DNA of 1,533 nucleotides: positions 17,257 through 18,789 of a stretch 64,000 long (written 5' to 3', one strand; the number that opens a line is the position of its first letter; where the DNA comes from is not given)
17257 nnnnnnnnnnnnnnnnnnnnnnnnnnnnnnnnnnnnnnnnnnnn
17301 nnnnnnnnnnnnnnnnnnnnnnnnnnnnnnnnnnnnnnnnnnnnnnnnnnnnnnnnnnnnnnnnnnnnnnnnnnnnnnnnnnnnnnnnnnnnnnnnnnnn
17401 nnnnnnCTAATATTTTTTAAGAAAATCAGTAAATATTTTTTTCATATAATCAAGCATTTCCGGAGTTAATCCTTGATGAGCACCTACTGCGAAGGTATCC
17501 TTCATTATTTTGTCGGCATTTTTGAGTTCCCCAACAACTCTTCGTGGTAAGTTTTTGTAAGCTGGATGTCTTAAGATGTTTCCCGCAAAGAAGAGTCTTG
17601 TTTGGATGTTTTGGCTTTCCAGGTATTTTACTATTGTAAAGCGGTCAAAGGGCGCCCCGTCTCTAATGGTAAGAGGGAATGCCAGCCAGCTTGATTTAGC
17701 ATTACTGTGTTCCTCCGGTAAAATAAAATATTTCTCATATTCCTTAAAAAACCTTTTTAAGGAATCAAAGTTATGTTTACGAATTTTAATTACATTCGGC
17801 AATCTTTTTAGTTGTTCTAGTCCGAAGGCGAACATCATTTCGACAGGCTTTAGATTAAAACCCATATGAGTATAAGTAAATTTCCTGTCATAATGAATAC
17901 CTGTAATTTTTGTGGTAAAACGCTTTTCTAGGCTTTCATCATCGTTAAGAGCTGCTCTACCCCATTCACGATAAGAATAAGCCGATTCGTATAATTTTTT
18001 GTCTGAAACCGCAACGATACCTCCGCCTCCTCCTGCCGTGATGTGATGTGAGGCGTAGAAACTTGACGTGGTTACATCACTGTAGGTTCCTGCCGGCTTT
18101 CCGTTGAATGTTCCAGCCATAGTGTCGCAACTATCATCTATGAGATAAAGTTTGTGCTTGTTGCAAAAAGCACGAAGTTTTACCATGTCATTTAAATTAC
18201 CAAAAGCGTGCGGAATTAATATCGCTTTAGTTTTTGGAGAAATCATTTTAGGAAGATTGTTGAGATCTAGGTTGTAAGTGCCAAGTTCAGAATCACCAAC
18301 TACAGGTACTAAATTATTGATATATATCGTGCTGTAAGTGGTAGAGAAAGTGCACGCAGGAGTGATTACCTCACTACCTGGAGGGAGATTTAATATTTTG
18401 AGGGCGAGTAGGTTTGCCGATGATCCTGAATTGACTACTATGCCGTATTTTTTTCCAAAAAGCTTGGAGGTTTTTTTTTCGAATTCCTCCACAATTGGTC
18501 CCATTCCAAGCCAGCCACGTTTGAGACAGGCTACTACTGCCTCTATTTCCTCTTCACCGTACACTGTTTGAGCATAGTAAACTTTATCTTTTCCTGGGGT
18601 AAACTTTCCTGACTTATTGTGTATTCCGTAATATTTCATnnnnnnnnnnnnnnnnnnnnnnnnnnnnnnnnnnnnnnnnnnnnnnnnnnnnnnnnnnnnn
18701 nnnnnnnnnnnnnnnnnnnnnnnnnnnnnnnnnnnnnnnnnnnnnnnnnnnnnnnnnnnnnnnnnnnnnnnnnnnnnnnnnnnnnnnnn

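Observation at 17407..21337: E1/SpnQ-like 3-dehydratase operon with SDR, rmlB and rmlA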

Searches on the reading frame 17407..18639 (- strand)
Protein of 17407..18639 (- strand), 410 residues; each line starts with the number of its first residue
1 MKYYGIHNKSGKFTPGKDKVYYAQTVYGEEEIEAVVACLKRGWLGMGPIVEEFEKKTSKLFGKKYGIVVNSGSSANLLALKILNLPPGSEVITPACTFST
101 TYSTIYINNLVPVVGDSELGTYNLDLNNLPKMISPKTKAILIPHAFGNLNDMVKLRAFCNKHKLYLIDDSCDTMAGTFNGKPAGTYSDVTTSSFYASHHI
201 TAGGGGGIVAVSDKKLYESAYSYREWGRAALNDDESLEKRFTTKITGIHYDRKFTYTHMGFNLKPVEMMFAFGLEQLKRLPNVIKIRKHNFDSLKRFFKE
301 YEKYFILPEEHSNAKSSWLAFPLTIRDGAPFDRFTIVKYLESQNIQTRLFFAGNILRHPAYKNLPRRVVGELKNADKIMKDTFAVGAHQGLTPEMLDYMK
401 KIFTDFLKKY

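Call 3: search_protein_families(library=ncbifam, proteins=[window:17407-18639:-], max_evalue=0.00001)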
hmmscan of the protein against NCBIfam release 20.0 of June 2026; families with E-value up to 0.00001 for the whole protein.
window:17407-18639:- (410 aa): 7 families
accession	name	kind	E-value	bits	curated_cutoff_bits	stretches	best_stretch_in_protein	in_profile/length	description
NF011936.0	PRK15407.1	equivalog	2.7e-123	411.9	423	1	2-409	19-438/440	lipopolysaccharide biosynthesis protein RfbH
TIGR03588.1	PseC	equivalog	1.2e-49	169.3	423.5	1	22-402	4-375/380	UDP-4-amino-4,6-dideoxy-N-acetyl-beta-L-altrosamine transaminase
TIGR04181.1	NHT_00031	hypoth_equivalog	5.1e-45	153.9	420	2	27-217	8-214/359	LegC family aminotransferase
NF008687.0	PRK11706.1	equivalog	1.6e-32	112.7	375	1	22-351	4-320/375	dTDP-4-amino-4,6-dideoxygalactose transaminase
NF008658.2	PRK11658.1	equivalog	3e-30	105.1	631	1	22-356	7-329/379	UDP-4-amino-4-deoxy-L-arabinose aminotransferase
TIGR04427.1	PLP_DesI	equivalog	6e-28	98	650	1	38-230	41-231/390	dTDP-4-dehydro-6-deoxyglucose aminotransferase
TIGR02379.1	ECA_wecE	subfamily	2.5e-27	95.6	434.85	1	26-347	9-317/376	dTDP-4-amino-4,6-dideoxy-D-glucose transaminase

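Call 4: search_protein_families(library=pfam, proteins=[window:17407-18639:-], max_evalue=0.00001)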
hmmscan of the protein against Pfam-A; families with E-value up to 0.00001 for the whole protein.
window:17407-18639:- (410 aa): 3 families
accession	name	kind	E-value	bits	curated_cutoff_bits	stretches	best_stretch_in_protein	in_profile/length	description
PF01041.23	DegT_DnrJ_EryC1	-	1.4e-80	271.6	19.8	1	28-399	4-355/360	DegT/DnrJ/EryC1/StrS aminotransferase family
PF00155.27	Aminotran_1_2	-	4.6e-07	29.8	19.7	1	41-169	33-185/361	Aminotransferase class I and II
PF01053.26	Cys_Met_Meta_PP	-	6.8e-07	28.6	27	1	48-222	52-224/381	Cys/Met metabolism PLP-dependent enzyme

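Call 5: search_solved_structures(query=window:17407-18639:-, show_alignments=4, max_evalue=1e-10)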
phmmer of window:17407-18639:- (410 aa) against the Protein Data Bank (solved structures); distinct sequences matched with E-value up to 1e-10: 55.
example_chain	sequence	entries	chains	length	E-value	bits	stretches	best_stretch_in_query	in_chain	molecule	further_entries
3bcx_A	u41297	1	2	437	7.4e-92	311.7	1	13-407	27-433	CDP-6-deoxy-L-threo-D-glycero-4-hexulose-3-dehydrase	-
3bb8_A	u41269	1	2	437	1.3e-90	307.5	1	13-407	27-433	CDP-4-keto-6-deoxy-D-glucose-3-dehydrase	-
2gms_A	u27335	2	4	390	2.8e-53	184.6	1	23-402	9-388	Putative pyridoxamine 5-phosphate-dependent dehydrase, Wbdk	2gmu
3b8x_A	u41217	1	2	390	1.3e-52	182.4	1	23-402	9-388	Pyridoxamine 5-phosphate-dependent dehydrase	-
2r0t_A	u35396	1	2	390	2.1e-52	181.7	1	23-402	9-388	Pyridoxamine 5-phosphate-dependent dehydrase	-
3gr9_A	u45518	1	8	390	5.7e-52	180.3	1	23-402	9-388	ColD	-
7b0d_A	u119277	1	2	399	2.5e-38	135.4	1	30-229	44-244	Glutamine--scyllo-inositol transaminase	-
9wvy_A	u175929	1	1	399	4.1e-37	131.4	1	22-364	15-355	Putative NDP-4-keto-6-deoxyglucose-3-dehydratase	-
3bn1_A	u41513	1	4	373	1.3e-36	129.7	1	31-214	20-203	Perosamine synthetase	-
3dr7_A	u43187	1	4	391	1.6e-36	129.5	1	31-214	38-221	Putative perosamine synthetase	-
3dr4_A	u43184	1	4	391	2.2e-36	129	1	31-214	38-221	Putative perosamine synthetase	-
7b0m_AAA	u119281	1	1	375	8.5e-34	120.5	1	26-215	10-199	Sugar aminotransferase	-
4k2b_A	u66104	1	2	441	1e-28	103.8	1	32-280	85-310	NTD biosynthesis operon protein NtdA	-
4k2i_A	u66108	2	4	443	1e-28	103.7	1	32-280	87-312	NTD biosynthesis operon protein NtdA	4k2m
4lc3_A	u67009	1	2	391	1.7e-28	103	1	26-215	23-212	Putative UDP-4-amino-4-deoxy-l-arabinose--oxoglutarate aminotransferase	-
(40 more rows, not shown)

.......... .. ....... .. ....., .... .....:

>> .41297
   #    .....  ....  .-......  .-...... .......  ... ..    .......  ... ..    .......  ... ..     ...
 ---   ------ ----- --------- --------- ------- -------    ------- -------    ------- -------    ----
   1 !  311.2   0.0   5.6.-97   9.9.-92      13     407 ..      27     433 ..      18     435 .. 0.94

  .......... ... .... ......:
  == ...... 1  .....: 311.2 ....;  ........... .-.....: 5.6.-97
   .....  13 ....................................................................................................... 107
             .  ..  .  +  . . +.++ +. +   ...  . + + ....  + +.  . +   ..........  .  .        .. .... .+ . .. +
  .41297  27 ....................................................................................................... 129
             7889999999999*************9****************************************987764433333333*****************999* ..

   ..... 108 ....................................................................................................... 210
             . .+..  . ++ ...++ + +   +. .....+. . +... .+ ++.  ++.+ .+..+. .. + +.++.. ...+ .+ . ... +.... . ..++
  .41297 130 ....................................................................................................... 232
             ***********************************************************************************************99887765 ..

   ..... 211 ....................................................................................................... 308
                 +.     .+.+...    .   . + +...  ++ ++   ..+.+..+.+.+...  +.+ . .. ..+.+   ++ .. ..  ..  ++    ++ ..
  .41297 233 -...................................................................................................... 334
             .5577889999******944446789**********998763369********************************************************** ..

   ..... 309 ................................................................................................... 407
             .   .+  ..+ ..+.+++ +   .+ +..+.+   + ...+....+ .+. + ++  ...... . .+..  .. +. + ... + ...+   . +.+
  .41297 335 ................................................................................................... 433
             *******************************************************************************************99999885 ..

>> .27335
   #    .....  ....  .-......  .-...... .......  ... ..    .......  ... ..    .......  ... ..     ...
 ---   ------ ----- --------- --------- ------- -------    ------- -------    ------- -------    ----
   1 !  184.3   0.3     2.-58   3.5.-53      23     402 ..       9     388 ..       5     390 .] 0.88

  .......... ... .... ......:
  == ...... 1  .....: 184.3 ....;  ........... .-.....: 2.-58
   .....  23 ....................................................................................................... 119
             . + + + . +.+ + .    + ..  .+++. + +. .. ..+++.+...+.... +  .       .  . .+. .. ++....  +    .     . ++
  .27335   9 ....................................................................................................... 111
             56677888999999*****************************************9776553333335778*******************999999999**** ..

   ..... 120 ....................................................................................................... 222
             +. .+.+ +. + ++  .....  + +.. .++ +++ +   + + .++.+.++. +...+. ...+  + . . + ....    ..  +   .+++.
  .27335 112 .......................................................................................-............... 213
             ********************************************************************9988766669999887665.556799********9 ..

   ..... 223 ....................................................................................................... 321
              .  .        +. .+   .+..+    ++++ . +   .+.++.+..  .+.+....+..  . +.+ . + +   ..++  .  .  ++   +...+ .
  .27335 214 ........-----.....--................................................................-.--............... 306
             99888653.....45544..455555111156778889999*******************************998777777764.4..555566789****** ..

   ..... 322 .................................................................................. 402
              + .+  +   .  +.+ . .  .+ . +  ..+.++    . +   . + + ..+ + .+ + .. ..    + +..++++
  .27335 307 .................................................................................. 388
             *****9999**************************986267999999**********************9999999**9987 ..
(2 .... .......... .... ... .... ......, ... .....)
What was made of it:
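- On E1 / RfbH: His198 aligns with His220 (call 5). Positions 251, 253 and 261 are a deletion, Ala and Leu (call 5).
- Checked: Residue-by-residue alignment to E1 (3bcx, call 5) puts His198 on E1 His220, the position of the PLP lysine.
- His is at the Lys position (call 5).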

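Call 11: find_homologous_proteins(query=window:17407-18639:-, max_evalue=1e-20)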
Query window:17407-18639:- (410 aa): 7974 proteins with E <= 1e-20 among 8000 candidates; the best 120 are listed.
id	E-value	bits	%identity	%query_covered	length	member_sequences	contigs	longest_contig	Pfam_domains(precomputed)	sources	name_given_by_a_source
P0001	1.5e-279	945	100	100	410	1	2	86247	PF00155.28,PF01212.28,PF01053.27,PF01041.24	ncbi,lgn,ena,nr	ncbi:MAG: aminotransferase class I/II-fold pyridoxal phosphate-dependent enzyme [Candidatus Taylorba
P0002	2.6e-204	697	71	100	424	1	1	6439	PF00155.28,PF01053.27,PF01041.24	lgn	-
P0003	1.0e-203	695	71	100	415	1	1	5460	PF01212.28,PF01041.24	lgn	-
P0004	1.4e-203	694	71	100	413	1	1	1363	PF00155.28,PF01053.27,PF01041.24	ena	-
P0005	8.9e-203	692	71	99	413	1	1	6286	PF00155.28,PF01212.28,PF01053.27,PF01041.24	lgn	-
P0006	6.6e-201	686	70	100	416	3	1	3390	PF00155.28,PF01212.28,PF01053.27,PF01041.24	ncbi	-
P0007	1.2e-200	685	68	100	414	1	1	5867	PF01053.27,PF01041.24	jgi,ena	-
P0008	1.4e-200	685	70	100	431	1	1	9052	PF00155.28,PF01212.28,PF01053.27,PF01041.24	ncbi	-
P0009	2.4e-200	684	71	99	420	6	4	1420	PF00155.28,PF01212.28,PF01041.24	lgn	-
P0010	4.4e-200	683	69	100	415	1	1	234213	PF00155.28,PF01212.28,PF01053.27,PF01041.24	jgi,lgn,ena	-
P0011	9.0e-200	682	70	100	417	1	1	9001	PF01212.28,PF01053.27,PF01041.24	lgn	-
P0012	1.5e-199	681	70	100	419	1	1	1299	PF00155.28,PF01212.28,PF01053.27,PF01041.24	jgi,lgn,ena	-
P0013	3.6e-199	680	70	100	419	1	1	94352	PF01041.24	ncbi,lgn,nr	ncbi:MAG: aminotransferase class I/II-fold pyridoxal phosphate-dependent enzyme [bacterium]|nr:amino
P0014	3.8e-199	680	69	100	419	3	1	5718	PF01212.28,PF01041.24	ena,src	-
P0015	5.1e-199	679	69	100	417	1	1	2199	PF00155.28,PF01212.28,PF01041.24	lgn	-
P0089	5.0e-152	525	55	100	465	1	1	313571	PF01041.24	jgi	jgi:CDP-6-deoxy-D-xylo-4-hexulose-3-dehydrase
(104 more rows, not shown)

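Call 15: search_protein_representatives(protein=window:17407-18639:-)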
Query: 410 residues. Proteins with E-value up to 0.001 (for the whole library): 42939; up to 1e-10: 20519; up to 1e-30: 1103. The best 150 are listed.
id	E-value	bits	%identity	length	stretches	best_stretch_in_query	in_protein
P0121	2.3e-121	422.0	48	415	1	9-408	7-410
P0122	6.5e-118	410.7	47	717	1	13-410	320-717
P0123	6.2e-116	404.2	51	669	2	169-408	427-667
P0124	2.0e-106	372.8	44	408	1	18-409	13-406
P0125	7.3e-105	367.7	46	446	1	11-410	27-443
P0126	1.5e-103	363.3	46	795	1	17-407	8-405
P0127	1.8e-102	359.8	43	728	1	18-408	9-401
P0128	5.8e-102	358.2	48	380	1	19-407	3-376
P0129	9.9e-102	357.4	44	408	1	20-409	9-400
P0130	1.0e-98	347.4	45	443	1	4-407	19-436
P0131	1.7e-97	343.5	45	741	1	3-408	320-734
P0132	7.1e-97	341.4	45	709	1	3-406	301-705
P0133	2.1e-96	339.8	43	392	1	19-407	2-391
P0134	4.0e-96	338.9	46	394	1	19-407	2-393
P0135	3.8e-95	335.7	43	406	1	20-408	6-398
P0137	1.8e-94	333.5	43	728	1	11-408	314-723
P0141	4.9e-92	325.5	42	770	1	2-409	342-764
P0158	1.7e-85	303.9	49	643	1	19-400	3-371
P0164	2.0e-84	300.4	46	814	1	10-402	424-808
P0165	3.7e-84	299.5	39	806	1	9-406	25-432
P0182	9.0e-80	285.1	45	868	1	19-397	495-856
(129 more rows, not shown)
